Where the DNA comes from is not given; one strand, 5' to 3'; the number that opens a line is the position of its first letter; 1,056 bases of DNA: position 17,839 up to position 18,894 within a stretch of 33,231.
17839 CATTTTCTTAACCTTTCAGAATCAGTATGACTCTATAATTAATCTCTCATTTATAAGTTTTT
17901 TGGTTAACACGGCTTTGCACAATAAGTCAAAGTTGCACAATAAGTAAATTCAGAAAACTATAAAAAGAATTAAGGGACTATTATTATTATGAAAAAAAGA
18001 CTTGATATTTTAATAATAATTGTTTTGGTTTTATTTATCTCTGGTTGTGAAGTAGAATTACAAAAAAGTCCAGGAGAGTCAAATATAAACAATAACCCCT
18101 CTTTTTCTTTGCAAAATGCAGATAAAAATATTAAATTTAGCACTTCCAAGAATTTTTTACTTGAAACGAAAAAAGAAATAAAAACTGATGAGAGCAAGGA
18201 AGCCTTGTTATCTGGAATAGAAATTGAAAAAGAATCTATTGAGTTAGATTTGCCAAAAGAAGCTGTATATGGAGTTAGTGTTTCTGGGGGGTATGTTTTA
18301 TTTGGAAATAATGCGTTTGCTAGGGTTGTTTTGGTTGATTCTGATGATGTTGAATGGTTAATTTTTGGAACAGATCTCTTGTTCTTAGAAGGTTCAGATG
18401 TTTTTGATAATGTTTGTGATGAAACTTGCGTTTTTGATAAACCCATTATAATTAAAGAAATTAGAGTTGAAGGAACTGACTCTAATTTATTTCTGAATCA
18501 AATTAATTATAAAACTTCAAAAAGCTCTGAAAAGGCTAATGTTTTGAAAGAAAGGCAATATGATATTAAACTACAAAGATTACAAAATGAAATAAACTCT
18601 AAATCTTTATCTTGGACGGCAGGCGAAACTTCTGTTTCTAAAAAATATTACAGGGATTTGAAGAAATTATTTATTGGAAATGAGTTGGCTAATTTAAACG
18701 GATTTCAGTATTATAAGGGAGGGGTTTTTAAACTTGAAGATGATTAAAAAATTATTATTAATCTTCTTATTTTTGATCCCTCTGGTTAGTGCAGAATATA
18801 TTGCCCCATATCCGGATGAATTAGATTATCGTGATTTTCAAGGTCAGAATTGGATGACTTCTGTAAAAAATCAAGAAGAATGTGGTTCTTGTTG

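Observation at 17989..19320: Papain-like protease with its propeptide apparently split off onto a separate lipoprotein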

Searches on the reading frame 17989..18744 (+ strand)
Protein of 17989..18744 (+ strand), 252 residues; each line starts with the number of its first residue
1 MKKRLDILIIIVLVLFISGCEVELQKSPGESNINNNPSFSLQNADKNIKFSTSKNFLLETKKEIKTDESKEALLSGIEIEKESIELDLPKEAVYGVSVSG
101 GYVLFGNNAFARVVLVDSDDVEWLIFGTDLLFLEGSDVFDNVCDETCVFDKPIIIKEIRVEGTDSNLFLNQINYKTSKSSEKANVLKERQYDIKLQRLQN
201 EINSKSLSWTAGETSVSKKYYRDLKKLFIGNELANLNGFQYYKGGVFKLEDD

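Call 3: search_protein_families(library=pfam, proteins=[window:17989-18744:+], max_evalue=1)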
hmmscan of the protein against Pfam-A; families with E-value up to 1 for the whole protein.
window:17989-18744:+ (252 aa): 1 family
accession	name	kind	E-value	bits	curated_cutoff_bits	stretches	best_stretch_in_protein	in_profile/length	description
PF08127.18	Propeptide_C1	-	0.13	12.7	32.7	1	200-227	7-33/40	Peptidase family C1 propeptide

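Call 5: find_homologous_proteins(query=window:17989-18744:+, max_evalue=0.01)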
Query window:17989-18744:+ (252 aa): 12 proteins with E <= 0.01 among 1056 candidates.
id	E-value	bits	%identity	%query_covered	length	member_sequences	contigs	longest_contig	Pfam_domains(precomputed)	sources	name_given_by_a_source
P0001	4.2e-150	516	100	95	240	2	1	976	-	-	-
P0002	1.5e-139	481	89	100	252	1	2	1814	-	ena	-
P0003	8.2e-114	397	76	93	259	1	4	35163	-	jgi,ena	jgi:hypothetical protein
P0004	2.5e-92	327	63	99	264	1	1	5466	-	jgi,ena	jgi:hypothetical protein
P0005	6.8e-75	270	62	79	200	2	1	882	-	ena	-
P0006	2.2e-71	258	51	93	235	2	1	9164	-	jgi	-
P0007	2.4e-71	258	56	92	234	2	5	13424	-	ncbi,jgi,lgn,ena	-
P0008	3.1e-71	258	56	92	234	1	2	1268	-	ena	-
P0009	4.2e-69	251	54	92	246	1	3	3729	-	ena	-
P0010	8.0e-69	250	53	93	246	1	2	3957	-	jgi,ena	jgi:hypothetical protein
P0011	1.1e-67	246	53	93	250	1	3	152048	-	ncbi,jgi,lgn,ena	-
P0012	2.5e-66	241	49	96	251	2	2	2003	-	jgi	jgi:hypothetical protein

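Call 6: find_encoding_contigs(protein=P0011, flank=5000, max_places=3)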
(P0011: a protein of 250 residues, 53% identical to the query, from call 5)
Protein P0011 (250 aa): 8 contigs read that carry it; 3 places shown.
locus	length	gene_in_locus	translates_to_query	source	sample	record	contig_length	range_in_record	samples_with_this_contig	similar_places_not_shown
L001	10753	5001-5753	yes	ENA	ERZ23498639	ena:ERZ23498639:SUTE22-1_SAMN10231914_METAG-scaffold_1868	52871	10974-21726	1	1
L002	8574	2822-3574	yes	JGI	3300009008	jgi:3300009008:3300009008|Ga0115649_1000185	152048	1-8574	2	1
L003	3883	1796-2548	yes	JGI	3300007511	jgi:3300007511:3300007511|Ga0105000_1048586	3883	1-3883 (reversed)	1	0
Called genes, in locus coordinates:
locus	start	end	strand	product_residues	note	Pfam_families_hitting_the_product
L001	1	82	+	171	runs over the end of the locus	PF01198:Ribosomal_L31e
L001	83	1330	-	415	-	-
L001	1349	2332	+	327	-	PF08068:DKCLD, PF01509:TruB_N, PF21238:Pus10_C, PF16198:TruB_C_2, PF01472:PUA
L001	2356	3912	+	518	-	PF01406:tRNA-synt_1e (faint), PF01921:tRNA-synt_1f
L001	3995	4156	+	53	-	-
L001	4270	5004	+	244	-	PF03161:LAGLIDADG_2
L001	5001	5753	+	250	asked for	-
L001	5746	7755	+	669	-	PF00112:Peptidase_C1, PF05048:NosD, PF13229:Beta_helix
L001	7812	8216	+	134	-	PF01870:Hjc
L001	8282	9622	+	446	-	PF00932:LTD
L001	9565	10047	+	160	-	PF27325:MJ0538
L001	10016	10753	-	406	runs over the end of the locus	-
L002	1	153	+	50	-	?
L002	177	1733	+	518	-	PF01406:tRNA-synt_1e (faint), PF01921:tRNA-synt_1f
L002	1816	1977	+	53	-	-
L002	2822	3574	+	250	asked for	-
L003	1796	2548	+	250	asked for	-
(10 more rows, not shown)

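Call 7: find_encoding_contigs(protein=P0003, flank=5000, max_places=3)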
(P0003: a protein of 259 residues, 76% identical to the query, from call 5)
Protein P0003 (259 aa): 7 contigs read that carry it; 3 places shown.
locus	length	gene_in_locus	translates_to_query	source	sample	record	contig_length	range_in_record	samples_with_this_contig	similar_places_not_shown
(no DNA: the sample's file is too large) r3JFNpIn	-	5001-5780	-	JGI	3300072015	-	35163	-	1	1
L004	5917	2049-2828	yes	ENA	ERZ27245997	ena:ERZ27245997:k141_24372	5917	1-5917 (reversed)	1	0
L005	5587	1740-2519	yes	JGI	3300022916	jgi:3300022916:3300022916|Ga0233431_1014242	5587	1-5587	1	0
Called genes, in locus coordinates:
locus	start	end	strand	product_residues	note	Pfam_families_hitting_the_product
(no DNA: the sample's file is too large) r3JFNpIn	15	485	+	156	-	PF04307:YdjM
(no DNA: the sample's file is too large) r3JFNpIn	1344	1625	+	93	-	-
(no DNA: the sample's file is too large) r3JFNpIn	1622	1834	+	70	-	-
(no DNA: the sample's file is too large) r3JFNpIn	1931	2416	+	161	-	-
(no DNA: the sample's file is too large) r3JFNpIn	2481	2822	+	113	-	-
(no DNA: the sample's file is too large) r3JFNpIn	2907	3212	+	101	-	-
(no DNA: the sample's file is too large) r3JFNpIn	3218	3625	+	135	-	-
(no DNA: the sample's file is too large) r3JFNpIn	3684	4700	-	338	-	PF01609:DDE_Tnp_1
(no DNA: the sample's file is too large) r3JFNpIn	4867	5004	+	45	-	-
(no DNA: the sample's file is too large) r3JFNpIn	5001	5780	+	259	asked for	-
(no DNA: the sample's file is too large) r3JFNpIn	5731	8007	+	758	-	PF00112:Peptidase_C1, PF03051:Peptidase_C1_2 (faint), PF00112:Peptidase_C1, PF05048:NosD, PF13229:Beta_helix, PF05048:NosD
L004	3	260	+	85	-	?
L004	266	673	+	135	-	-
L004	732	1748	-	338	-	PF01609:DDE_Tnp_1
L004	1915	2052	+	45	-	-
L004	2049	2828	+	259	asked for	-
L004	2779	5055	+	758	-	PF00112:Peptidase_C1, PF03051:Peptidase_C1_2 (faint), PF00112:Peptidase_C1, PF05048:NosD, PF13229:Beta_helix, PF05048:NosD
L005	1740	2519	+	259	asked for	-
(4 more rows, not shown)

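Call 8: find_encoding_contigs(protein=P0007, flank=5000, max_places=3)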
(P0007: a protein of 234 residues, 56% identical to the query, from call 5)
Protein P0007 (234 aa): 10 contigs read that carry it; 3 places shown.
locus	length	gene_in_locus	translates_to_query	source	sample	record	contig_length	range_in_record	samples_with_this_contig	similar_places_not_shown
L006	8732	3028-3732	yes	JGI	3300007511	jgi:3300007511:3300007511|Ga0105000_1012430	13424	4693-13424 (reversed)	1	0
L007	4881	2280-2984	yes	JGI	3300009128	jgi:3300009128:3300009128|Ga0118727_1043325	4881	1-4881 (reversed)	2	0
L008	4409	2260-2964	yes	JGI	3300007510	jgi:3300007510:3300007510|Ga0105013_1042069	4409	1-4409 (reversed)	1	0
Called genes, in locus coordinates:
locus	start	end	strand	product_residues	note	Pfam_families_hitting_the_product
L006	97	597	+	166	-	-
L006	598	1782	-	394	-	PF01926:MMR_HSR1, PF02421:FeoB_N (faint), PF08438:YGR210-like_G4, PF02824:TGS (weak)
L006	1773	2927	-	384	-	PF13412:HTH_24 (faint)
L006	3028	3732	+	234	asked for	-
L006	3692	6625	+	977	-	PF00112:Peptidase_C1, PF05048:NosD, PF13229:Beta_helix, PF05048:NosD, PF13229:Beta_helix (weak), PF05048:NosD (weak), PF13229:Beta_helix (weak)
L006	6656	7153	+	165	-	PF04307:YdjM, PF00882:Zn_dep_PLPC (weak)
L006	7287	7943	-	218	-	PF14528:LAGLIDADG_3 (faint), PF03161:LAGLIDADG_2 (weak)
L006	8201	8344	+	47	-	-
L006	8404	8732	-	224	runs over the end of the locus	PF02581:TMP-TENI (faint), PF00121:TIM, PF03060:NMO (weak), PF00977:His_biosynth (weak), PF05690:ThiG (weak)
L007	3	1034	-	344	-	?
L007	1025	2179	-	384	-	PF13412:HTH_24 (faint)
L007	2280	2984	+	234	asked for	-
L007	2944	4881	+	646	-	?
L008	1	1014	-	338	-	?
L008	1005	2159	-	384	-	PF13412:HTH_24 (faint)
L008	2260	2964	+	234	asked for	-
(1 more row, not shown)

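Call 11: search_solved_structures(query=A1, max_evalue=10, show_alignments=3)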
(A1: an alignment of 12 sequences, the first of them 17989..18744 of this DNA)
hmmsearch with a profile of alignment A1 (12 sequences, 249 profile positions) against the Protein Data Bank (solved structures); distinct sequences matched with E-value up to 10: 2.
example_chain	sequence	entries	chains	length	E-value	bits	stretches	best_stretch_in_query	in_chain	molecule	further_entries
2ess_A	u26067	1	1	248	0.47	13.1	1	126-154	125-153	acyl-ACP thioesterase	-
2nvu_C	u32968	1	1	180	0.54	12.9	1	50-89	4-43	NEDD8-conjugating enzyme Ubc12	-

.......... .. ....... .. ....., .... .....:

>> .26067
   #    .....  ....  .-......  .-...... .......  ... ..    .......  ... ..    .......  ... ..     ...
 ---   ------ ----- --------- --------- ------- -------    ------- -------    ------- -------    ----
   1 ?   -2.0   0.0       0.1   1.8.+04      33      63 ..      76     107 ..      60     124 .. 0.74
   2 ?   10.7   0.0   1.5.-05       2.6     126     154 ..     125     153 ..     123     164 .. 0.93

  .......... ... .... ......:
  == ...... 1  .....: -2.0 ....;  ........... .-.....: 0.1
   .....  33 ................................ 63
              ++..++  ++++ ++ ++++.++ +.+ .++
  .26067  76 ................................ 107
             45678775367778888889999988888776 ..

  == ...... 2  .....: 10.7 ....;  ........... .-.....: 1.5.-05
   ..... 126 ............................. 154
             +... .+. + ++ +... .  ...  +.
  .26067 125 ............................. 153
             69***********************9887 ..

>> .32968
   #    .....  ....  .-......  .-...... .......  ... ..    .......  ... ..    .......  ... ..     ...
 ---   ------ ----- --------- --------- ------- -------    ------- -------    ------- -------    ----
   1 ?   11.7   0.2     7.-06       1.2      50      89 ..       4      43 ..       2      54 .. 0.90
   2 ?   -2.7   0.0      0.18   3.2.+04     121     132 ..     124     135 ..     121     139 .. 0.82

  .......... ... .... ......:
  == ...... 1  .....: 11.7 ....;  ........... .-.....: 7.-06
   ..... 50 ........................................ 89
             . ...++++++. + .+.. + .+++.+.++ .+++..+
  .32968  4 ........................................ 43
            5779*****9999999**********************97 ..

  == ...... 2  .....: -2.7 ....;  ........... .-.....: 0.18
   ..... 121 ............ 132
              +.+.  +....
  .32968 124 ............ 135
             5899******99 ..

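Call 12: search_protein_families(library=pfam, alignment_id=A1, max_evalue=1)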
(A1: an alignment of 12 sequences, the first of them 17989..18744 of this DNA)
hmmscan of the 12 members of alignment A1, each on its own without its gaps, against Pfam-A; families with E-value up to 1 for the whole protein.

A. member 1, window:17989-18744:+ (252 aa): 1 family
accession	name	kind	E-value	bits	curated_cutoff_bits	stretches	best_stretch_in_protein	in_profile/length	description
PF08127.18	Propeptide_C1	-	0.13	12.7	32.7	1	200-227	7-33/40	Peptidase family C1 propeptide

B. families by the number of members that match (of 12 scanned): 2 families
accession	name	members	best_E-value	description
PF08127.18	Propeptide_C1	3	0.13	Peptidase family C1 propeptide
PF20068.4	Amphi-Trp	1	0.91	Amphi-Trp domain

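Call 13: find_related_loci(query=A1, collection=genome_contigs, flank=4000)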
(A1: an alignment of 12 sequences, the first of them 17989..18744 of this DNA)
Query A1 (252 aa) in genome_contigs; peptide patterns used: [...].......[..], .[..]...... (x = any residue, [..] = any of these).
65 stretches matched a pattern; 1 encode a relative of the query (tblastn E <= 1e-3); 1 distinct loci.
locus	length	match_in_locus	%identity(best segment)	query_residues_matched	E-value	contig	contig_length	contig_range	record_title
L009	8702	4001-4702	53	18-252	5e-71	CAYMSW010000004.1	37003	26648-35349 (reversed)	MAG TPA_asm: Candidatus Woesearchaeota archaeon isolate SRP077602_co7_458 genome assembly, contig: NODE_5324_length_3700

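Call 17: search_protein_representatives(alignment_id=A1)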
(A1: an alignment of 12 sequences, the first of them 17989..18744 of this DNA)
Query: 12 sequences, 249 profile positions. Proteins with E-value up to 0.001 (for the whole library): 854; up to 1e-10: 550; up to 1e-30: 12. The best 150 are listed.
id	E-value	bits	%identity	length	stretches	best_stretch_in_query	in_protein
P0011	1.8e-113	394.5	-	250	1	1-249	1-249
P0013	1.9e-51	191.3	-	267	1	30-247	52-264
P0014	8.2e-49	182.7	-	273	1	6-247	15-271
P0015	6.6e-47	176.4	-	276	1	1-247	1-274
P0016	8.5e-47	176.1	-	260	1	1-248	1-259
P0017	2.9e-43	164.5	-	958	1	56-247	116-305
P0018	4.4e-40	154.1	-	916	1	66-247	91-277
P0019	1.6e-36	142.4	-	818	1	88-248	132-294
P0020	1.1e-34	136.4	-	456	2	76-246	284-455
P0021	3.1e-33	131.7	-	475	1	66-247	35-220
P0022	7.5e-33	130.4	-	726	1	88-247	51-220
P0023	7.7e-32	127.1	-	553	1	88-247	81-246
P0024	1.5e-30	122.8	-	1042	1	89-247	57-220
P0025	2.4e-30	122.2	-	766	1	83-247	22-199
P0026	2.7e-30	122.0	-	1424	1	73-246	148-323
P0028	1.5e-29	119.6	-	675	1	78-246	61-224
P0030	1.8e-29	119.3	-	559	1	64-247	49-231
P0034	4.4e-29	118.0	-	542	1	90-247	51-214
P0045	2.7e-28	115.5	-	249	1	88-247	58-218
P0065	1.0e-26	110.3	-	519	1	72-247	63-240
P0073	4.2e-26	108.3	-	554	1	62-247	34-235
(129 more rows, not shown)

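Call 20: search_protein_families(library=pfam, proteins=[P0017, P0019, P0021, P0023, P0028, P0030, P0034, P0065, P0073, P0013], max_evalue=0.01)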
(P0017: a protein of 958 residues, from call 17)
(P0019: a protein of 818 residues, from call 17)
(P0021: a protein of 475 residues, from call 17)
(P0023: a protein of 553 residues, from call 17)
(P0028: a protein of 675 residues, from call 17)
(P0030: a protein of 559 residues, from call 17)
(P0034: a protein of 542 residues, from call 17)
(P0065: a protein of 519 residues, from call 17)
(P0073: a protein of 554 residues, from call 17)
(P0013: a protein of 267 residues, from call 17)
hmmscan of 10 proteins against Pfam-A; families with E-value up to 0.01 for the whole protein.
P0017 (958 aa): 2 families
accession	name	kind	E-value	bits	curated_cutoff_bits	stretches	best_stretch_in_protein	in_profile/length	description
PF00112.29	Peptidase_C1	-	3.6e-23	83.2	20.7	2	338-529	1-179/220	Papain family cysteine protease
PF13330.11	Mucin2_WxxW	-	7.9e-14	52.6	22.4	1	841-903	1-71/88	Mucin-2 protein WxxW repeating region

P0019 (818 aa): 1 family
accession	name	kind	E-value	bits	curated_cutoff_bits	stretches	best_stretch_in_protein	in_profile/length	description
PF00112.29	Peptidase_C1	-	6e-27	95.6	20.7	2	309-502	1-178/220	Papain family cysteine protease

P0021 (475 aa): 2 families
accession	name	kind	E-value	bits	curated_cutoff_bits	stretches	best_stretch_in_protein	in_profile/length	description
PF00112.29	Peptidase_C1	-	2.8e-24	86.9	20.7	2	243-383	2-141/220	Papain family cysteine protease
PF03051.21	Peptidase_C1_2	-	0.002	17.4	22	1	378-429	351-404/438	Peptidase C1-like family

P0023 (553 aa): 2 families
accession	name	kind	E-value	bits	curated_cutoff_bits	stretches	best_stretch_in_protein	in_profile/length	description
PF00112.29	Peptidase_C1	-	2.2e-29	103.6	20.7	2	292-420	12-143/220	Papain family cysteine protease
PF03051.21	Peptidase_C1_2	-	0.0001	21.7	22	1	417-457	355-395/438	Peptidase C1-like family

P0028 (675 aa): 3 families
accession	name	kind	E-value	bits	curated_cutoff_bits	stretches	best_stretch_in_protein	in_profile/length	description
PF00112.29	Peptidase_C1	-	1.1e-35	124.1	20.7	2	239-377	3-141/220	Papain family cysteine protease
PF00353.25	HemolysinCabind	-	8.3e-21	74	23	3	518-552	2-36/36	RTX calcium-binding nonapeptide repeat (4 copies)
PF03051.21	Peptidase_C1_2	-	0.0028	17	22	0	380-413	359-395/438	Peptidase C1-like family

P0030 (559 aa): 2 families
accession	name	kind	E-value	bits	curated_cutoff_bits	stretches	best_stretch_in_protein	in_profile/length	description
PF00112.29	Peptidase_C1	-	9.1e-39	134.2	20.7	2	254-395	3-142/220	Papain family cysteine protease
PF03051.21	Peptidase_C1_2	-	0.00044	19.6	22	0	396-434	358-396/438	Peptidase C1-like family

P0034 (542 aa): 2 families
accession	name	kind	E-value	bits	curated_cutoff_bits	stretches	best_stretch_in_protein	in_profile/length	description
PF00112.29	Peptidase_C1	-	5.3e-29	102.3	20.7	2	250-390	3-142/220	Papain family cysteine protease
PF03051.21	Peptidase_C1_2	-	0.0016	17.8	22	1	385-426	352-394/438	Peptidase C1-like family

P0065 (519 aa): 2 families
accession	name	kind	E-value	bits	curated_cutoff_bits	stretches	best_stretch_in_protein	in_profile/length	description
PF00112.29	Peptidase_C1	-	4.4e-40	138.5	20.7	1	256-441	3-203/220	Papain family cysteine protease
PF03051.21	Peptidase_C1_2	-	0.00014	21.3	22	1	399-441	357-398/438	Peptidase C1-like family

P0073 (554 aa): 1 family
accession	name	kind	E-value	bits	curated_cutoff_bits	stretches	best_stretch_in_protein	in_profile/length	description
PF00112.29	Peptidase_C1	-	6.1e-36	125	20.7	2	253-389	2-140/220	Papain family cysteine protease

P0013 (267 aa): 0 families

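Call 21: list_cluster_members(proteins=[P0017, P0018, P0019, P0021, P0022, P0023, P0013, P0014, P0028, P0030])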
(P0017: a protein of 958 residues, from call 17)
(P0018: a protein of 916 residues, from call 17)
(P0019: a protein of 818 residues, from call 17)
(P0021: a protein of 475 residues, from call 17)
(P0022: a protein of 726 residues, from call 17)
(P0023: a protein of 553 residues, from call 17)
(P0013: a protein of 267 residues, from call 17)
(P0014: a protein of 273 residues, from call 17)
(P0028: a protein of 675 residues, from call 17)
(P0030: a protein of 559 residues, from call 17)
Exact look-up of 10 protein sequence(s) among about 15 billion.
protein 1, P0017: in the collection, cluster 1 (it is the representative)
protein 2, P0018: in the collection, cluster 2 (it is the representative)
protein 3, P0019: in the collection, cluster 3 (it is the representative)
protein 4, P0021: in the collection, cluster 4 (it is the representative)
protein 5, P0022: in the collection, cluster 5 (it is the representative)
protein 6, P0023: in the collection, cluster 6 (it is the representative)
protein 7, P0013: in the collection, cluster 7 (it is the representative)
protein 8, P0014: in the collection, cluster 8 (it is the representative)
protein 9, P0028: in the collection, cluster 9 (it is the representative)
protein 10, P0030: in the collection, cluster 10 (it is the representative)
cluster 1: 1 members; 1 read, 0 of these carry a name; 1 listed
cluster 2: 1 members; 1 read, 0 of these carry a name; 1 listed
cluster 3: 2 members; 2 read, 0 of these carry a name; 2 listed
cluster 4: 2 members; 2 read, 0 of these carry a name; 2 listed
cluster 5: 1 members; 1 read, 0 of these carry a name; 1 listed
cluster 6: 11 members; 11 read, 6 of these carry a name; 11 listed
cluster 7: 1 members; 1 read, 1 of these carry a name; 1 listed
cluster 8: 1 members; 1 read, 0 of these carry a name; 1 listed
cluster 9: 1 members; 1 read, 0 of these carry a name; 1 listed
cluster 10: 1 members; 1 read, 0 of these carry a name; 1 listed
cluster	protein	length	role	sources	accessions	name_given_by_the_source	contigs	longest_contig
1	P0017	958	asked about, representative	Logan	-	-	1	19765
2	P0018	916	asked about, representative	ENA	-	-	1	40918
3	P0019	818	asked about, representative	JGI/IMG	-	-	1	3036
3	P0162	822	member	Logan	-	-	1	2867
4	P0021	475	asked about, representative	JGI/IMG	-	-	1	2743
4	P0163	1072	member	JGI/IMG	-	-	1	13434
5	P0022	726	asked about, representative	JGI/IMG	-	-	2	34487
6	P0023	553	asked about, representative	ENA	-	-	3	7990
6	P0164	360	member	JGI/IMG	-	hypothetical protein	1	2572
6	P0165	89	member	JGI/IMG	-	hypothetical protein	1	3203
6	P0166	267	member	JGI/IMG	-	hypothetical protein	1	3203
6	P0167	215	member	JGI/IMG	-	C1A family cysteine protease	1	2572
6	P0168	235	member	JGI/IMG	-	C1A family cysteine protease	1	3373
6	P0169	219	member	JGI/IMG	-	hypothetical protein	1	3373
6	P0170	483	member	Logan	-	-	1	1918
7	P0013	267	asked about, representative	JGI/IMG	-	hypothetical protein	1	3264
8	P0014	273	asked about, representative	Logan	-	-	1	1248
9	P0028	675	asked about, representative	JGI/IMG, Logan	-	-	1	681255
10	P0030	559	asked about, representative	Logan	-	-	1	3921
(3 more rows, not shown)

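Call 26: find_encoding_contigs(protein=P0013, flank=4000, max_places=2)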
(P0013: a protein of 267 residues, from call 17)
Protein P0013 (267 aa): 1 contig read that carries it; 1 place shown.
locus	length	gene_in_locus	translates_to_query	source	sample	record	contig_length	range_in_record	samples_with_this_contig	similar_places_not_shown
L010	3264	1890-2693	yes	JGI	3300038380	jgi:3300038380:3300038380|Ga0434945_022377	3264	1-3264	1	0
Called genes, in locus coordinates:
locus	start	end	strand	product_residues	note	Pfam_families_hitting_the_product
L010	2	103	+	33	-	?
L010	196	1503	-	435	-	PF13173:AAA_14, PF13635:DUF4143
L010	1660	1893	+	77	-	-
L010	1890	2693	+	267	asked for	-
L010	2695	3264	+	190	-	?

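Call 27: find_encoding_contigs(protein=P0045, flank=4000, max_places=2)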
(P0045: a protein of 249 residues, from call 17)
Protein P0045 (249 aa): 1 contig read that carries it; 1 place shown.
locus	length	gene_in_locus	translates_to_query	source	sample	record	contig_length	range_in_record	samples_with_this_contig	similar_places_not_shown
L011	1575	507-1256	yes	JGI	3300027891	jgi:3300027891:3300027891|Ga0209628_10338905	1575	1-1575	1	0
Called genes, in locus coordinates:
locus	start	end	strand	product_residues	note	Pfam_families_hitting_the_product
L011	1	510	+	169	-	?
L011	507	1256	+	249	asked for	-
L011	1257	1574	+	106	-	?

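Call 36: find_encoding_contigs(protein=P0004, flank=4000, max_places=1)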
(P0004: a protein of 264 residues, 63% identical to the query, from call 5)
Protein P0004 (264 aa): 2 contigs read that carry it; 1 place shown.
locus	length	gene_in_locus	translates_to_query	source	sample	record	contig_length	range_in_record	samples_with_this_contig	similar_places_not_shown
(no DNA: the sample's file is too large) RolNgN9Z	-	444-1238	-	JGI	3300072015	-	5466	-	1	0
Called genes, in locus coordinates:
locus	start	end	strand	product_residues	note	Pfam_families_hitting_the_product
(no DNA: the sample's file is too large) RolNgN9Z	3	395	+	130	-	?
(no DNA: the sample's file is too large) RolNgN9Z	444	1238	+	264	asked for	-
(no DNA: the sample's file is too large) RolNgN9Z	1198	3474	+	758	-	PF00112:Peptidase_C1, PF05048:NosD, PF13229:Beta_helix, PF05048:NosD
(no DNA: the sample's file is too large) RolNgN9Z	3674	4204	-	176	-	-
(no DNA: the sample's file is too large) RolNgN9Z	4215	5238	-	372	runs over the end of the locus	-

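Call 37: find_encoding_contigs(protein=P0006, flank=4000, max_places=1)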
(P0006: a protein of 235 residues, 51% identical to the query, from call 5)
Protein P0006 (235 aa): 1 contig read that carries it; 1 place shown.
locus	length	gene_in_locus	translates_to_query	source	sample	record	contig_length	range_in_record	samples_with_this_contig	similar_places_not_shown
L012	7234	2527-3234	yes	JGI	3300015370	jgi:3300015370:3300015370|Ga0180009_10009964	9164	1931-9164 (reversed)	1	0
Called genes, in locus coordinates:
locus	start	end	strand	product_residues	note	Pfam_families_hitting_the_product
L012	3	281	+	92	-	?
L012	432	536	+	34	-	-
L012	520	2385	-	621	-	PF00270:DEAD (faint), PF04851:ResIII (faint), PF06733:DEAD_2, PF13307:Helicase_C_2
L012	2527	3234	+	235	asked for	-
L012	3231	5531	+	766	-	PF00112:Peptidase_C1, PF13229:Beta_helix, PF05048:NosD, PF13229:Beta_helix, PF05048:NosD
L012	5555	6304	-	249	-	PF02673:BacA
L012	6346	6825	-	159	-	-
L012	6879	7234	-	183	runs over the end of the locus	-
